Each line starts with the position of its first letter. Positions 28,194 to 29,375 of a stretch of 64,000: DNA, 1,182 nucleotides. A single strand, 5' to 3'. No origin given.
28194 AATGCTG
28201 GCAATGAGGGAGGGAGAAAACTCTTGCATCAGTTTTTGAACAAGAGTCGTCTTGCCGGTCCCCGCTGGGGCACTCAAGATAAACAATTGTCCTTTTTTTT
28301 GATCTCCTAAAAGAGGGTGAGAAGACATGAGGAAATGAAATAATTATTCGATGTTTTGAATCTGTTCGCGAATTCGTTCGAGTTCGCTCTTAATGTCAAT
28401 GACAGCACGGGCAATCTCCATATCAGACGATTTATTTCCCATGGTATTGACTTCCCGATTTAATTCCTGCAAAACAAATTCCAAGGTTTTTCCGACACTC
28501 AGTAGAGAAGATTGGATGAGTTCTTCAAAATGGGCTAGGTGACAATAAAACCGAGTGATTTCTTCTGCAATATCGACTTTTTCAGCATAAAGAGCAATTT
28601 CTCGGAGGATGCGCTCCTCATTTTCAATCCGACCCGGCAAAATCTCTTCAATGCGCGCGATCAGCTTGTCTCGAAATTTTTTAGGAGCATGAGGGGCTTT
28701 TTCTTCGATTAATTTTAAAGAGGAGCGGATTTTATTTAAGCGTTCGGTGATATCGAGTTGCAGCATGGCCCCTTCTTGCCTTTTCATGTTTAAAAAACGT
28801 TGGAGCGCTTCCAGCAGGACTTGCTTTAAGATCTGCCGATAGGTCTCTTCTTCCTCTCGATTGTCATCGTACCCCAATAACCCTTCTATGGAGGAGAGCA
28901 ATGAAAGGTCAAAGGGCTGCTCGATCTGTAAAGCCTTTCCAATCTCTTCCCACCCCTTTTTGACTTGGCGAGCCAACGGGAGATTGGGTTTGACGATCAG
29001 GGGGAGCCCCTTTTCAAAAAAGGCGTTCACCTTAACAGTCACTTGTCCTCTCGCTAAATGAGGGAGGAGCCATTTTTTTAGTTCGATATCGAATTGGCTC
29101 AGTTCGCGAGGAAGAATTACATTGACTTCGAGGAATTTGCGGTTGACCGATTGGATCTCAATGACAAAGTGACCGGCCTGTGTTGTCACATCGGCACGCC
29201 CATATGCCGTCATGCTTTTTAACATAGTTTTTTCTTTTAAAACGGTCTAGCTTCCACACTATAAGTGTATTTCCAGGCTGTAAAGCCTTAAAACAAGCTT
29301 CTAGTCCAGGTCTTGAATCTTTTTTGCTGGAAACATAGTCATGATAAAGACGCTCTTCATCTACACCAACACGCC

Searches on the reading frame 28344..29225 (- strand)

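Call 58: search_protein_families(library=pfam, proteins=[window:28344-29225:-], max_evalue=0.00001)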
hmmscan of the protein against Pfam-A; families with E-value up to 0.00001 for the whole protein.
window:28344-29225:- (293 aa): 2 families
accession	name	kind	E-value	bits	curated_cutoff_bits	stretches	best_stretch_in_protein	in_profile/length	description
PF08340.16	YicC-like_C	-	9.8e-38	129.4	27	1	173-293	1-120/120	Endoribonuclease YicC-like, C-terminal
PF03755.18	YicC-like_N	-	6.5e-33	114.7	25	1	2-156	1-155/156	Endoribonuclease YicC-like, N-terminal region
